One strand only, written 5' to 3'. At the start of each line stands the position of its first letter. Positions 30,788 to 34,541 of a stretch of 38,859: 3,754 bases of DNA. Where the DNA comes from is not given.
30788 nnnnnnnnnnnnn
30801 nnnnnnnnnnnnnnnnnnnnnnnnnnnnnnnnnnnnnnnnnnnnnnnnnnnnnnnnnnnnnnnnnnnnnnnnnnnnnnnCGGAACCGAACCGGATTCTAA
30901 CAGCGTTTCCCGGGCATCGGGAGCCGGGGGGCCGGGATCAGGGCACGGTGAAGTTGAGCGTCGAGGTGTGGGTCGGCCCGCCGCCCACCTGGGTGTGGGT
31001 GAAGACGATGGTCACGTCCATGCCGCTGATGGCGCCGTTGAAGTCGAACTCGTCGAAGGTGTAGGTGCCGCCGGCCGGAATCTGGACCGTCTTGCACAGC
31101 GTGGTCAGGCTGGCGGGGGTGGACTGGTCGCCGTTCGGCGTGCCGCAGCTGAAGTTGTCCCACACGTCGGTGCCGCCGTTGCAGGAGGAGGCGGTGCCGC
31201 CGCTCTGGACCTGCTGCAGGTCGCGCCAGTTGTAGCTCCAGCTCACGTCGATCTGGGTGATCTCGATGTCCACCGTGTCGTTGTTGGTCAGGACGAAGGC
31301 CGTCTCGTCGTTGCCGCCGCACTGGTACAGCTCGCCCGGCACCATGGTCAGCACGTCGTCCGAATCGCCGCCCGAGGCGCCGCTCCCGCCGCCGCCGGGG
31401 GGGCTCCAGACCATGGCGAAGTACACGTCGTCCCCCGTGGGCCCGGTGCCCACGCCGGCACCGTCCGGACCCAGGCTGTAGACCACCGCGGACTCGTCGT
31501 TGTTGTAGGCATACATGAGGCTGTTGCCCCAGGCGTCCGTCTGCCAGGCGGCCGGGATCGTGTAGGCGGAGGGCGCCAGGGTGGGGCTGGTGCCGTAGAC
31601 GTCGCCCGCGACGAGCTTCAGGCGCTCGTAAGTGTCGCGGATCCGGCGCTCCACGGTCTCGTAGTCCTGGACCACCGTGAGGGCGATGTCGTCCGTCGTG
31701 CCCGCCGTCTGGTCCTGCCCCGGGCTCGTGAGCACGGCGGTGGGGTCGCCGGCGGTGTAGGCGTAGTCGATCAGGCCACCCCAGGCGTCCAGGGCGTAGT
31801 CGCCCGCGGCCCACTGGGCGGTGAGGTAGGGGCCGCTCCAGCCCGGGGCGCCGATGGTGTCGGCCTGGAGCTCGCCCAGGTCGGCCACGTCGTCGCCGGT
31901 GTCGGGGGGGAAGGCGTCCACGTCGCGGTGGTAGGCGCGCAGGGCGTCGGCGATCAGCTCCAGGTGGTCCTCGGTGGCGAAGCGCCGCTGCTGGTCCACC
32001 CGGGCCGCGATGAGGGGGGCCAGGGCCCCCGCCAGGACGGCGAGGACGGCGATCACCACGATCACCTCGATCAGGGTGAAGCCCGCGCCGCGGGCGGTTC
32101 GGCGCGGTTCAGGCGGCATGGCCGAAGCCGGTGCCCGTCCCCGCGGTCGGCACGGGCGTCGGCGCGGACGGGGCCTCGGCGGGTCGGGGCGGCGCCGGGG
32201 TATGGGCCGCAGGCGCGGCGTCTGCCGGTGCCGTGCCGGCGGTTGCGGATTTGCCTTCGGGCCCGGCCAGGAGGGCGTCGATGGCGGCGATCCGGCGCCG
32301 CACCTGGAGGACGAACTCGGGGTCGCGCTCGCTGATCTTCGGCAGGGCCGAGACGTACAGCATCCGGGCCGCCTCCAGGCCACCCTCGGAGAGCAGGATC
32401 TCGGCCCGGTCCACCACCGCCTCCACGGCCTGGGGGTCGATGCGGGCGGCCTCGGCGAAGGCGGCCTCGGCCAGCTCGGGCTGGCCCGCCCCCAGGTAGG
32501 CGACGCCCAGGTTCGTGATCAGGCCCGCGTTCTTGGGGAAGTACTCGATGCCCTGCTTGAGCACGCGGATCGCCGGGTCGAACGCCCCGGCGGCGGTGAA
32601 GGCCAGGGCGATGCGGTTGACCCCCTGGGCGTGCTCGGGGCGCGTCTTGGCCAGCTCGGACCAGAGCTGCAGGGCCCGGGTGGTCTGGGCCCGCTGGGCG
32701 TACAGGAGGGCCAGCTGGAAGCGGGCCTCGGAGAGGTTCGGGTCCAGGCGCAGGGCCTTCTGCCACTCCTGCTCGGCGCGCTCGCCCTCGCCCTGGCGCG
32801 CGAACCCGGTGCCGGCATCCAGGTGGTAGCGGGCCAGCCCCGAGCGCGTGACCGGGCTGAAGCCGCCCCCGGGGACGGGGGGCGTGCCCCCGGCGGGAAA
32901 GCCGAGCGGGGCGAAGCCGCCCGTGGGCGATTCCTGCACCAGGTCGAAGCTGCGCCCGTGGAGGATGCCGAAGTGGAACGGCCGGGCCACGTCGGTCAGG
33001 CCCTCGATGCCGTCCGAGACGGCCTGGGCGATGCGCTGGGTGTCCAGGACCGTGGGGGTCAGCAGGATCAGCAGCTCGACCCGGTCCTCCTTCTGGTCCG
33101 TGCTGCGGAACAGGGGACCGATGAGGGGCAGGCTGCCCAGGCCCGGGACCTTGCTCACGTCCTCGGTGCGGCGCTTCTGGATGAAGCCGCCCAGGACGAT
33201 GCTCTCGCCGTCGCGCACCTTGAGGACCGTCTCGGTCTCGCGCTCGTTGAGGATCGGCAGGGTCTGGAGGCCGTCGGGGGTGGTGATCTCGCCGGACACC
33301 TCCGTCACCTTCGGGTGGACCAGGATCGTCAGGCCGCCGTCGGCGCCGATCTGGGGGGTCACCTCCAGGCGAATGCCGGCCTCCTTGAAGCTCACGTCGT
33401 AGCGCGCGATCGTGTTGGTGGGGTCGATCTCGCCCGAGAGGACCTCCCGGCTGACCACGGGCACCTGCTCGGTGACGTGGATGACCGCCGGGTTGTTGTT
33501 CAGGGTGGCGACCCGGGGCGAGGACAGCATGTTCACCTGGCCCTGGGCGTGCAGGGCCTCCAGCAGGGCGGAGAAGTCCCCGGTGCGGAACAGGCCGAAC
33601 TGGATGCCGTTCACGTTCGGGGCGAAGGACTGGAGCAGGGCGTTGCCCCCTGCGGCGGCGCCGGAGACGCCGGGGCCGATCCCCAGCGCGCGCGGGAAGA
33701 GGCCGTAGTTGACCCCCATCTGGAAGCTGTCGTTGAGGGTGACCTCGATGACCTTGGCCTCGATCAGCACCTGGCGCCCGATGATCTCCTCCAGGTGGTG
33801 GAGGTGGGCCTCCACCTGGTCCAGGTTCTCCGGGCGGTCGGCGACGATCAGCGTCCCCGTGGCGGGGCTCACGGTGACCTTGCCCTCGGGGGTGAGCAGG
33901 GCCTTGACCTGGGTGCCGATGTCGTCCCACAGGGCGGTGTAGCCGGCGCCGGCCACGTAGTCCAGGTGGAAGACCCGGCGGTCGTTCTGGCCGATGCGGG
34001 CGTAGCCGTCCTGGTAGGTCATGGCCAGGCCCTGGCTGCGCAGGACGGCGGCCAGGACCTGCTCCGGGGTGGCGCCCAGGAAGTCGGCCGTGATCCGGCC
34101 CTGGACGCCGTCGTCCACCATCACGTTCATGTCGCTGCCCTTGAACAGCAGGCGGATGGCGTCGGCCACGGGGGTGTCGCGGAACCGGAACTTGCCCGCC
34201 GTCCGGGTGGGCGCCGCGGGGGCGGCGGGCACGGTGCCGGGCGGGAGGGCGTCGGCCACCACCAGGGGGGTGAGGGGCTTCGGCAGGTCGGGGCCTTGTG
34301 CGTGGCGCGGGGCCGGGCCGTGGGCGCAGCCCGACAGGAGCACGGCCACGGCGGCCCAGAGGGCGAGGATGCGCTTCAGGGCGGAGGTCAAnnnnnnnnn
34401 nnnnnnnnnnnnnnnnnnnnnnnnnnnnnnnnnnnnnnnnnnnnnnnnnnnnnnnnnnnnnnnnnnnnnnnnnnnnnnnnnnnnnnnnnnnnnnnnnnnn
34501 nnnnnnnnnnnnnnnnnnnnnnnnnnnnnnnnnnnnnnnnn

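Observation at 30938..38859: Compact seven-gene type IV filament machine that fits none of the canonical T2SS, T4aP or MSHA layouts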

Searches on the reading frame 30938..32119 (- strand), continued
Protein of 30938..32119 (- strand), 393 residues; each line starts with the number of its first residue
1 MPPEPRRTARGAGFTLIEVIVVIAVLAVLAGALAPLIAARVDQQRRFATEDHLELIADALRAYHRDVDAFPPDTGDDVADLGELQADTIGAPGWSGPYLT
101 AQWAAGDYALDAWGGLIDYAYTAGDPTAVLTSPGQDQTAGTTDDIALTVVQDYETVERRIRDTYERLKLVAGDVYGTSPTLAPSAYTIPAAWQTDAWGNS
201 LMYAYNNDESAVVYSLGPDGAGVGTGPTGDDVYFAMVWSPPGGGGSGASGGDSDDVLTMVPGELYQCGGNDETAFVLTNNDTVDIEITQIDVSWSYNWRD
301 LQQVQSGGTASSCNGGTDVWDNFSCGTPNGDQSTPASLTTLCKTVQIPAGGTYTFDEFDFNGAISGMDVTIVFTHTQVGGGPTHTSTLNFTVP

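Call 71: search_solved_structures(query=A3, max_evalue=10)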
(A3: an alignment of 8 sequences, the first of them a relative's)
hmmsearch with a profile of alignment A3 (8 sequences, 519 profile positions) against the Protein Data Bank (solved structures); distinct sequences matched with E-value up to 10: 7.
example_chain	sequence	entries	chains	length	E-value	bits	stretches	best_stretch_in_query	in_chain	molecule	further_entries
3jc8_Ma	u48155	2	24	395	3.9e-16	61.9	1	45-292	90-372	Type IV pilus biogenesis protein PilM | PilM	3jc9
2ych_A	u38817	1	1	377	1.2e-11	47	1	7-309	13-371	COMPETENCE PROTEIN PILM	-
5eou_A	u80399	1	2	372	3.7e-09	38.8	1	9-321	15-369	Type 4 fimbrial biogenesis protein PilM,Type 4 fimbrial biogenesis protein PilN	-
5eox_A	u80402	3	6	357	2.1e-07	33.1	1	9-291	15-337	Type 4 fimbrial biogenesis protein PilM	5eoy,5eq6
4xgq_B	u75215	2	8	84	0.08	14.6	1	40-94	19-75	Antitoxin VapB30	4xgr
4bhq_A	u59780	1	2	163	0.13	14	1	378-475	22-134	COMPETENCE PROTEIN PILN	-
3jc8_Na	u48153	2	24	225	0.73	11.5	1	315-403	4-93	PilN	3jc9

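Call 101: search_protein_families(library=ncbifam, proteins=[L025:7923-9797:+, L025:5044-5913:+, L025:10001-10558:+, L025:5918-7348:+], max_evalue=0.00001)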
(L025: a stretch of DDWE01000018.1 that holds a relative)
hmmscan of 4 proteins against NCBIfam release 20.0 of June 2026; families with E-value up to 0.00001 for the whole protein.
L025:7923-9797:+ (624 aa): 9 families
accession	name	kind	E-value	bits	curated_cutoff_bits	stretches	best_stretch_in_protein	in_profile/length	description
TIGR02519.1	pilus_MshL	equivalog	6.5e-64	215.7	250.2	1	326-593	2-290/290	pilus (MSHA type) biogenesis protein MshL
TIGR02517.1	type_II_gspD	equivalog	4.6e-48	164.1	351.35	1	245-596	254-593/600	type II secretion system secretin GspD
TIGR02515.1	IV_pilus_PilQ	subfamily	2e-47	162.2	284.35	2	402-594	245-428/428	type IV pilus secretin PilQ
NF010083.0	PRK13568.1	equivalog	3.3e-28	98.6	554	1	338-593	167-417/419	DNA uptake porin HofQ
TIGR02520.1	pilus_B_mal_scr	equivalog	2e-27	95.9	287.65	1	188-591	111-512/513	PilN family type IVB pilus formation outer membrane protein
TIGR02516.1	type_III_yscC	equivalog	4.3e-27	94.8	238.45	1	336-594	212-462/463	type III secretion system outer membrane ring subunit SctC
NF007851.2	PRK10560.1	exception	3.3e-21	75.6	598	1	339-594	160-410/412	DNA uptake porin HofQ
NF011873.0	PRK15346.1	equivalog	7.5e-19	67.8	524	1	334-582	247-482/499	EscC/YscC/HrcC family type III secretion system outer membrane ring protein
NF042912.1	Amuc_1098_fam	equivalog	4.4e-16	58.1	750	1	522-593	725-796/805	Amuc_1098 family type IV pilus outer membrane protein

L025:5044-5913:+ (289 aa): 3 families
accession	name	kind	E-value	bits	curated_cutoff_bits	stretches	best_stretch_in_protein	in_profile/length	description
TIGR02532.1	IV_pilin_GFxxxE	domain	3.7e-07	29.7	16.3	1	4-25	2-23/24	prepilin-type N-terminal cleavage/methylation domain-containing protein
TIGR01710.1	typeII_sec_gspG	equivalog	6.3e-07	29.5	88.85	0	5-52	2-49/134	type II secretion system major pseudopilin GspG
TIGR01711.1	gspJ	equivalog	9e-06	25.6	64.85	0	4-53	1-51/192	type II secretion system minor pseudopilin GspJ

L025:10001-10558:+ (185 aa): 2 families
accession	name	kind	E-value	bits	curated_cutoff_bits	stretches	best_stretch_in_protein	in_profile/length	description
TIGR01710.1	typeII_sec_gspG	equivalog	6.8e-23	81.2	88.85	1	14-75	2-63/134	type II secretion system major pseudopilin GspG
NF041775.1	typeIV_PilA_Myxo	equivalog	6.4e-06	26.3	400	0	12-64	10-62/214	type IV pilin protein PilA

L025:5918-7348:+ (476 aa): 0 families

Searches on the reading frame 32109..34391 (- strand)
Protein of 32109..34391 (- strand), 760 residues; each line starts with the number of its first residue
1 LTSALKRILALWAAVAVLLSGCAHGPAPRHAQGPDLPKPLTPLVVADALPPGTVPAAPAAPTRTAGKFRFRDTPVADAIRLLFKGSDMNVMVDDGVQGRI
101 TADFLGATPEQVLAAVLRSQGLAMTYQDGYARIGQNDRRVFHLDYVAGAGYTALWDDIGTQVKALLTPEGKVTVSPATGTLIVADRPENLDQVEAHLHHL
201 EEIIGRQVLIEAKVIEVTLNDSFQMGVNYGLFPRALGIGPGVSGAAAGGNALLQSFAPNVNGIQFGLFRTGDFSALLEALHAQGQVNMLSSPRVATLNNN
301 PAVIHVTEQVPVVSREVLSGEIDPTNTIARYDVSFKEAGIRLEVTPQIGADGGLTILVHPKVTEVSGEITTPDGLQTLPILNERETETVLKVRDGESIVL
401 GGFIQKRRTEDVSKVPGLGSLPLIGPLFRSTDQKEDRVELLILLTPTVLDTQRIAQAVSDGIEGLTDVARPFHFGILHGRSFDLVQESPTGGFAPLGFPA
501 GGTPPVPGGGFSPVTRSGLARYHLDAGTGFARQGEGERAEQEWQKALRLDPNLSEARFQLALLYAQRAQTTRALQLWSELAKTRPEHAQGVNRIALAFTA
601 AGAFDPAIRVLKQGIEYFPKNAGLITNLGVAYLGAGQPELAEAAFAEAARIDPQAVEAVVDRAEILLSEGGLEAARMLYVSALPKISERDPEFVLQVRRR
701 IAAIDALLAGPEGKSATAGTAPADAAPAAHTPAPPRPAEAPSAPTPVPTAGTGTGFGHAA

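Call 7: search_protein_families(library=pfam, proteins=[window:32109-34391:-], max_evalue=0.01)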
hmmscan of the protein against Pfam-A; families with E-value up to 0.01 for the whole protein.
window:32109-34391:- (760 aa): 16 families
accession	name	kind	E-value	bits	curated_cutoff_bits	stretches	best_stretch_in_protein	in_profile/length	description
PF00263.26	Secretin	-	9.4e-45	152.7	27.5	1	279-449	1-168/169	Bacterial type II and III secretion system protein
PF13431.12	TPR_17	-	1.9e-13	49.9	24.4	2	543-575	2-34/34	Tetratricopeptide repeat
PF14559.12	TPR_19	-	3.9e-12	46.7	25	3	600-653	3-56/68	Tetratricopeptide repeat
PF07719.23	TPR_2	-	3.1e-11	42.9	27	1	627-654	6-33/34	Tetratricopeptide repeat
PF13414.12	TPR_11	-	1.2e-10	41.4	26.8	2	532-566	6-40/42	TPR repeat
PF00515.34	TPR_1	-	6.4e-10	38.9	27.8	1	626-654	5-33/34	Tetratricopeptide repeat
PF13432.12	TPR_16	-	1.1e-09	39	32.7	1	627-687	2-61/65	Tetratricopeptide repeat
PF13428.12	TPR_14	-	2.5e-06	28.1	23.5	0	523-562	4-43/44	Tetratricopeptide repeat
PF13371.12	TPR_9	-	1e-05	25.9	35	0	601-658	8-65/73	Tetratricopeptide repeat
PF13181.12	TPR_8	-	2.3e-05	24.6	25.7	0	625-654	4-33/34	Tetratricopeptide repeat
PF07660.19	STN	-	3.3e-05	24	28.4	0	89-134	2-50/52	Secretin and TonB N terminus short domain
PF23914.1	TPR_CcmH_CycH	-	4.8e-05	23.7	42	0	533-620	63-153/158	Cytochrome c-type biogenesis protein H TPR domain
PF13424.12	TPR_12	-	6.1e-05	23.6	30.1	0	626-653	49-76/77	Tetratricopeptide repeat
PF13174.12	TPR_6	-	0.00015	22.6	26.3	0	555-586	1-32/33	Tetratricopeptide repeat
PF03958.22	Secretin_N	-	0.00022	21.8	28.2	1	157-195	13-58/69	Bacterial type II/III secretion system short domain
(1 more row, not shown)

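Call 8: search_protein_families(library=ncbifam, proteins=[window:32109-34391:-], max_evalue=0.01)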
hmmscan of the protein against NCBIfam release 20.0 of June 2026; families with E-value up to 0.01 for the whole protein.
window:32109-34391:- (760 aa): 25 families
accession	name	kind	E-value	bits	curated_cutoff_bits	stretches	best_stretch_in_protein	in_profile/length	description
TIGR02519.1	pilus_MshL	equivalog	2e-59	201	250.2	1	173-449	2-290/290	pilus (MSHA type) biogenesis protein MshL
TIGR02517.1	type_II_gspD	equivalog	2.3e-58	198.1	351.35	1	170-458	301-599/600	type II secretion system secretin GspD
TIGR02515.1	IV_pilus_PilQ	subfamily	3.1e-57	194.5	284.35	2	160-449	125-427/428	type IV pilus secretin PilQ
NF010083.0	PRK13568.1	equivalog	4.2e-38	131.2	554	1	155-449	137-417/419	DNA uptake porin HofQ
TIGR02516.1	type_III_yscC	equivalog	1.8e-35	122.4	238.45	1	169-450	198-462/463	type III secretion system outer membrane ring subunit SctC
TIGR02520.1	pilus_B_mal_scr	equivalog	1.6e-31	109.4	287.65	1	153-448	219-513/513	PilN family type IVB pilus formation outer membrane protein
NF007851.2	PRK10560.1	exception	2.2e-27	95.9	598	1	162-451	136-411/412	DNA uptake porin HofQ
NF042912.1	Amuc_1098_fam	equivalog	1.5e-21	76.2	750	2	377-451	724-798/805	Amuc_1098 family type IV pilus outer membrane protein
NF011873.0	PRK15346.1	equivalog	6.2e-21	74.6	524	1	176-448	242-493/499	EscC/YscC/HrcC family type III secretion system outer membrane ring protein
TIGR02917.1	PEP_TPR_lipo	equivalog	3.1e-16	58.4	312.2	1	531-683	374-526/899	XrtA/PEP-CTERM system TPR-repeat protein PrsT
TIGR02521.1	type_IV_pilW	equivalog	1.8e-15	57.1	154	1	516-680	27-193/234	type IV pilus biogenesis/stability protein PilW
NF040959.1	MamA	equivalog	3.5e-15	56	200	1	516-656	33-173/204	magnetosome protein MamA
NF033758.1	gliding_GltE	equivalog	4.4e-10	39.1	225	2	527-609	93-175/411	adventurous gliding motility TPR repeat lipoprotein GltE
NF008757.0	PRK11788.1-5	equivalog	3.2e-09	36.4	363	1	517-616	177-277/388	lipopolysaccharide assembly protein LapB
NF033920.0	C39_PA2778_fam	equivalog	2.3e-08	33.8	150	2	524-617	160-253/255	PA2778 family cysteine peptidase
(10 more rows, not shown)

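Call 47: search_solved_structures(query=window:32109-34391:-, max_evalue=0.00001, show_alignments=0)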
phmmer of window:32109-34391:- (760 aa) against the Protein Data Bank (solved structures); distinct sequences matched with E-value up to 0.00001: 50.
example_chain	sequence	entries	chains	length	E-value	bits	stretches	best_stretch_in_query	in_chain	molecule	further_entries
9qhb_A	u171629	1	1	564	3.1e-45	158.2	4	526-659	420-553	Engineered tetratricopeptide repeat protein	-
6i1x_A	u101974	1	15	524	4.9e-31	111.2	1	170-459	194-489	Type II secretion system protein D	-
3jc8_Qa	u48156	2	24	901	3.6e-29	105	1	65-457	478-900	PilQ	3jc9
5w68_A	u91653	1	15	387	6.3e-29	104.2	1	253-459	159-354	Putative type II secretion protein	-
4av2_A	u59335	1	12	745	7e-29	104.1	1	163-451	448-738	TYPE IV PILUS BIOGENESIS AND COMPETENCE PROTEIN PILQ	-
9sh1_A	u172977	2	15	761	2.2e-28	102.4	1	163-449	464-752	Type IV pilus biogenesis and competence protein PilQ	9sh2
5wq9_A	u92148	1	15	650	8.5e-28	100.5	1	255-451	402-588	Type II secretion system protein D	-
5zdh_A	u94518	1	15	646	9e-28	100.4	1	254-459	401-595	Type II secretion system protein D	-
9k8v_A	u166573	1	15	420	1.2e-27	100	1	254-451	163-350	General secretion pathway protein D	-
5wq8_A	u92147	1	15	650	1.8e-27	99.4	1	255-451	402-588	Type II secretion system protein D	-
6w6m_A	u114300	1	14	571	4.4e-27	98.1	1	164-449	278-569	Type IV pilus secretin PilQ family protein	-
6hcg_A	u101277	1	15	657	5.4e-27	97.8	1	175-457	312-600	Type II secretion system protein D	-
6i1y_A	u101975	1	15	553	7.6e-27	97.4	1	245-455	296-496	General secretion pathway protein GspD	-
8bu0_A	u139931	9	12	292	1.2e-25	93.5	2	521-659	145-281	Consensus tetratricopeptide repeat protein | Crystal structure of an 8-repeat consensus TPR superhelix with Zinc. | Monomer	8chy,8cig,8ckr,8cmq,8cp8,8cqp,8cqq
9x0w_A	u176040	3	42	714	1.3e-25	93.3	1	274-455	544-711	Fimbrial assembly protein PilQ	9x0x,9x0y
2ho1_A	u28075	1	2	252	4.8e-06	28.6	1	522-679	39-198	Type 4 fimbrial biogenesis protein PilF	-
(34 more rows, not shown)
